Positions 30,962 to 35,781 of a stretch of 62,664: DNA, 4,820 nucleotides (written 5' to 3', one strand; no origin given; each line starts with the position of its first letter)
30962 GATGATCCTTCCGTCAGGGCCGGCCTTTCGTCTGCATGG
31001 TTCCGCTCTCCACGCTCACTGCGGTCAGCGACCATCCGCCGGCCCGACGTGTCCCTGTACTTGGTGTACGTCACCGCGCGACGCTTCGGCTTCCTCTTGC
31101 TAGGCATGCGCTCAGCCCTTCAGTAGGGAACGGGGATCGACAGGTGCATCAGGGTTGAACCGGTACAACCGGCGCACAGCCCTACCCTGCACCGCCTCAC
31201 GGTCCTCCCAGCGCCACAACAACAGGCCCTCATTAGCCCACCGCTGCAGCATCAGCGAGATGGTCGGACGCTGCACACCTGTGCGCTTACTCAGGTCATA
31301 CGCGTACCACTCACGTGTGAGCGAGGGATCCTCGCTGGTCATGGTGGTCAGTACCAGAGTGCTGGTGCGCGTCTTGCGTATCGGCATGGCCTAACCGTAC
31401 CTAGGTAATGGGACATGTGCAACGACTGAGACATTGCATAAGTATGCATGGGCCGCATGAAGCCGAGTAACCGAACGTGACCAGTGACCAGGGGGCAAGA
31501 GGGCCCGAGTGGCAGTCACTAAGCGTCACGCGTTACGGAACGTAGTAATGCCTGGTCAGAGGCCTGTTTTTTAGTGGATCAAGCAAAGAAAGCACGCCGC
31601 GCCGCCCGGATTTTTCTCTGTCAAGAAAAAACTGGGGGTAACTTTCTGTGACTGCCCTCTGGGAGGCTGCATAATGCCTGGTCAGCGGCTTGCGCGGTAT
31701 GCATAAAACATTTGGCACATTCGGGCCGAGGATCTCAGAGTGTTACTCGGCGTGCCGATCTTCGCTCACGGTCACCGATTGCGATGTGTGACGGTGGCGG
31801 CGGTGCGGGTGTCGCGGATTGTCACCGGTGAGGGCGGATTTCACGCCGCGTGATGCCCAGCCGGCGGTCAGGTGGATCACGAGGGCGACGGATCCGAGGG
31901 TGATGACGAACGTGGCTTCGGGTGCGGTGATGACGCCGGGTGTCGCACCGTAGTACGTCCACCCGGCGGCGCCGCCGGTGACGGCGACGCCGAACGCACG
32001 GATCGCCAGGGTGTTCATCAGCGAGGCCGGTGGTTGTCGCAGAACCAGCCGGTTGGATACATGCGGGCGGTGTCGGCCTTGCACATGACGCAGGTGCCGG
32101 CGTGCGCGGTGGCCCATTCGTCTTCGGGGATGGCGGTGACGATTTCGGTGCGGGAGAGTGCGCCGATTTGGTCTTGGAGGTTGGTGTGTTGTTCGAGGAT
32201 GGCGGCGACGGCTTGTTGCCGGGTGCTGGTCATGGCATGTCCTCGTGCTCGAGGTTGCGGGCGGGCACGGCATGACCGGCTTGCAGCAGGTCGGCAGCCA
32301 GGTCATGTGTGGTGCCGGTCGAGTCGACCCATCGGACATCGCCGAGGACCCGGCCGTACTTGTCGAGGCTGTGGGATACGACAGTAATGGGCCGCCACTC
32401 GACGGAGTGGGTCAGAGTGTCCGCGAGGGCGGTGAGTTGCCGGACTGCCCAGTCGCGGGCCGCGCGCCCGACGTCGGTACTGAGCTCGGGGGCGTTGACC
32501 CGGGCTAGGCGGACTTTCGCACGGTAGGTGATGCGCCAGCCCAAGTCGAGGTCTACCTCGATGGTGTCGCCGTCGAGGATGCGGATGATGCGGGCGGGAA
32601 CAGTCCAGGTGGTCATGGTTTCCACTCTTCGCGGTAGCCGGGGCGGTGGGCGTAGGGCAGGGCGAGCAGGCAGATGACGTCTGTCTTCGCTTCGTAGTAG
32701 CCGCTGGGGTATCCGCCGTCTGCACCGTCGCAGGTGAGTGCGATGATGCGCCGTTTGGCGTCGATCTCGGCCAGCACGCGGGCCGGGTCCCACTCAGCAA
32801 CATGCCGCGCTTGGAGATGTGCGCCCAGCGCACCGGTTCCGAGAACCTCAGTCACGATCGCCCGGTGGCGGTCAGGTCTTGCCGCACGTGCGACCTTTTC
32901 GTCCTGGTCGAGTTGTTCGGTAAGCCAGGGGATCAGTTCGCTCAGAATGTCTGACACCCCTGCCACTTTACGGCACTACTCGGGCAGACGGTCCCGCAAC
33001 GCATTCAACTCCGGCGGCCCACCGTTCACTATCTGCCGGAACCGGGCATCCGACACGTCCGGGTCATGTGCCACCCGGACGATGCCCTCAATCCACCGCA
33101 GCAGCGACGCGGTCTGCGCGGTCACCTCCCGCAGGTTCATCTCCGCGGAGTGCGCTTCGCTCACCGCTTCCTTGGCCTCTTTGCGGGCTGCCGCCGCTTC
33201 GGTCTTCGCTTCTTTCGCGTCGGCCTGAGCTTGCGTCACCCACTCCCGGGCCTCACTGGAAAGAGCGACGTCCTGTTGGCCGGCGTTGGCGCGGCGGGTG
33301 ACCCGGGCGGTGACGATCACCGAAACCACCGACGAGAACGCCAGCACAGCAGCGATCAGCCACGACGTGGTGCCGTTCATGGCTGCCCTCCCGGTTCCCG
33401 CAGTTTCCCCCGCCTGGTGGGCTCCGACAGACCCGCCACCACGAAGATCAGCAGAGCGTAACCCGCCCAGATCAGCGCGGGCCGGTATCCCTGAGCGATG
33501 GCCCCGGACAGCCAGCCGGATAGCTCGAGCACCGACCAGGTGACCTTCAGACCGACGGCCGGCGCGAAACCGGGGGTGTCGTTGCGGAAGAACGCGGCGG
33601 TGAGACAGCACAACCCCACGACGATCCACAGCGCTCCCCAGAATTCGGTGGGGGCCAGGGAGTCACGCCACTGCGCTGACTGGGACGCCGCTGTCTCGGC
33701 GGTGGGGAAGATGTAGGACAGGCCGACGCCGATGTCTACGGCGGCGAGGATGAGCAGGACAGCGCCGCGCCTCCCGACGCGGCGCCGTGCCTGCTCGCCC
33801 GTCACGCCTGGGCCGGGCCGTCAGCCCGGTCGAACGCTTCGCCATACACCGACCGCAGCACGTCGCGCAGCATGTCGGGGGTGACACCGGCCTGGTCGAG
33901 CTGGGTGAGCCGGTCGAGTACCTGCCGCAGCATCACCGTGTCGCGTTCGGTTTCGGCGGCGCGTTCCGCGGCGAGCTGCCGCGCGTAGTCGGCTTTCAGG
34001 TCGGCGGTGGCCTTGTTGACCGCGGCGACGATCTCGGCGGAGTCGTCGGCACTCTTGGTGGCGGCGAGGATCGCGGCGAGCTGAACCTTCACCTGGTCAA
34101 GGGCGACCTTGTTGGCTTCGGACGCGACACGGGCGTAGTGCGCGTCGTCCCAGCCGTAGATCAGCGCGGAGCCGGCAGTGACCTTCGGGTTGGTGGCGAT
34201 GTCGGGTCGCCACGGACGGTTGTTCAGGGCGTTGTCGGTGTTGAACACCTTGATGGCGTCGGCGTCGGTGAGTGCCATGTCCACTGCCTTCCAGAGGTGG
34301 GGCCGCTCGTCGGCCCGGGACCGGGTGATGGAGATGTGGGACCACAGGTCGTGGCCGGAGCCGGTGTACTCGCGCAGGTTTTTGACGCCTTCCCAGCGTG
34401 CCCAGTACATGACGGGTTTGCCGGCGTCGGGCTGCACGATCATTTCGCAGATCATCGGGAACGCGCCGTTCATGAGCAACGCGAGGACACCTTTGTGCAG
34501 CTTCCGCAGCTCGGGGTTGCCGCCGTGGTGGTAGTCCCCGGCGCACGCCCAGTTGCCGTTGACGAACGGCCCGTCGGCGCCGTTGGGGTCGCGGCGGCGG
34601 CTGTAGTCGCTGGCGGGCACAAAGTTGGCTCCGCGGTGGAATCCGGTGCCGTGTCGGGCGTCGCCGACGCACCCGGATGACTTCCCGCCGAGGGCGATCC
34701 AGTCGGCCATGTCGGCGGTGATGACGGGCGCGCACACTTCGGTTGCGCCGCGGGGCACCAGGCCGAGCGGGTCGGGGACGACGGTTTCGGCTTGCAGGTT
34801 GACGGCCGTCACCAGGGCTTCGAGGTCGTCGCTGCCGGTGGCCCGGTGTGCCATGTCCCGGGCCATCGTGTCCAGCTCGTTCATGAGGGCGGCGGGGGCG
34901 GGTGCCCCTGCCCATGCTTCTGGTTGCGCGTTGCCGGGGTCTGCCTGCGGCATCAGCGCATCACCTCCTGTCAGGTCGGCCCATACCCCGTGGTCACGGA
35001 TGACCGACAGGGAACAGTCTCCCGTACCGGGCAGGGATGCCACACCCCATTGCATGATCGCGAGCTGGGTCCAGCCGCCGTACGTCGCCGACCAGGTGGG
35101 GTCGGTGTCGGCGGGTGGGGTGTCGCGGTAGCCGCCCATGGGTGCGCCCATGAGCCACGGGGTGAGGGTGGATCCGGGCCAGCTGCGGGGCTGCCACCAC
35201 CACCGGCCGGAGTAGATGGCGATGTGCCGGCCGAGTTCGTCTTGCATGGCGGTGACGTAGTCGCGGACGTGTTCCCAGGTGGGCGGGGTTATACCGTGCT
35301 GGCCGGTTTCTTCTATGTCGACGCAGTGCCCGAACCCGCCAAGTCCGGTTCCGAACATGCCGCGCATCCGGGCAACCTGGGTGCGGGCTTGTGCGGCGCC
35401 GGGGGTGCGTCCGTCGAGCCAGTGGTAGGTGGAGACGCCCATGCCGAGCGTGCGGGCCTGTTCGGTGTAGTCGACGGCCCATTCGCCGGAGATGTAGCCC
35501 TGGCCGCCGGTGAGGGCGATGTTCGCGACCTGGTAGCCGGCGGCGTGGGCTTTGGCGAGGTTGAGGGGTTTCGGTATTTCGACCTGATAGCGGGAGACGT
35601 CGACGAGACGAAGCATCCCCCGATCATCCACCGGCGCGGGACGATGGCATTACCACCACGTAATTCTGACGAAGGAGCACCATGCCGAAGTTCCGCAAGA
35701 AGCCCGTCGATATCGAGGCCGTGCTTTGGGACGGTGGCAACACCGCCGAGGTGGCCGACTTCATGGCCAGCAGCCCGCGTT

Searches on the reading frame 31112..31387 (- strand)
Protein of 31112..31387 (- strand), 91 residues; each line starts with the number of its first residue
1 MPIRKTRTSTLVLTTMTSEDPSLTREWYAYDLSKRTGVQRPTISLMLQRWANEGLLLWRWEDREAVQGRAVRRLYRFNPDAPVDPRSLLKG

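Call 11: search_protein_families(library=pfam, max_evalue=0.01, proteins=[window:31112-31387:-])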
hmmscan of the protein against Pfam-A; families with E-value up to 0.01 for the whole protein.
window:31112-31387:- (91 aa): 1 family
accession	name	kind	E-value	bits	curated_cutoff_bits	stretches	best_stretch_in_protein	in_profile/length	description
PF13545.12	HTH_Crp_2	-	0.0012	19.2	27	1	30-59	26-55/70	Crp-like helix-turn-helix domain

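Call 102: search_protein_families(library=phrogs, max_evalue=0.001, proteins=[window:31112-31387:-])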
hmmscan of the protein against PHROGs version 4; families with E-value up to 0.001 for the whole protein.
window:31112-31387:- (91 aa): 0 families

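Call 113: find_related_loci(query=window:31112-31387:-, collection=viral_contigs, flank=3000)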
Query window:31112-31387:- (91 aa) in viral_contigs; peptide patterns used: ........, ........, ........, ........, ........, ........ (x = any residue, [..] = any of these).
16 stretches matched a pattern, but none encodes a relative of the query by tblastn (E <= 1e-3).

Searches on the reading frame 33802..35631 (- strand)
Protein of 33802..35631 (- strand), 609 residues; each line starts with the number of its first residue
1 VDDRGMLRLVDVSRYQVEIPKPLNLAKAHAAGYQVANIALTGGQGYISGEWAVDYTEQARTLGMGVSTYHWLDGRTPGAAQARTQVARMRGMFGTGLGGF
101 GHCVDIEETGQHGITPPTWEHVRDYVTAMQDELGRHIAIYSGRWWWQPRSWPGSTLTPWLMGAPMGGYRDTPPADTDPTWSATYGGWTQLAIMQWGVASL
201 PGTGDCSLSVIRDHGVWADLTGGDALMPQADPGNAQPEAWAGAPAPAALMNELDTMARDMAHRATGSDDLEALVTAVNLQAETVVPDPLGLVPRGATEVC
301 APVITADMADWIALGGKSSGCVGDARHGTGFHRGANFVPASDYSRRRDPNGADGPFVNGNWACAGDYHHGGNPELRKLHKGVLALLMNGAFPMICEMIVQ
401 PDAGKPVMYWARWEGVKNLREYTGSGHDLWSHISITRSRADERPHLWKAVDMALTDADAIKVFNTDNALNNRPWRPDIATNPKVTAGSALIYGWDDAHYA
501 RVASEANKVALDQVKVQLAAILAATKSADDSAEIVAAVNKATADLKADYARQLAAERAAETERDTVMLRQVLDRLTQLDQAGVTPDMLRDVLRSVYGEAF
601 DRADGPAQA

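Call 12: search_protein_families(library=phrogs, max_evalue=0.001, proteins=[window:33802-35631:-])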
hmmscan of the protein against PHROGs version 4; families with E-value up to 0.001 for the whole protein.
window:33802-35631:- (609 aa): 2 families
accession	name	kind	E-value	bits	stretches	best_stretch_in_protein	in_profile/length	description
phrog_291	-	lysis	3e-07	30.6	1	6-152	112-248/509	endolysin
phrog_3084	-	lysis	4.7e-07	30.2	1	10-189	162-332/468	endolysin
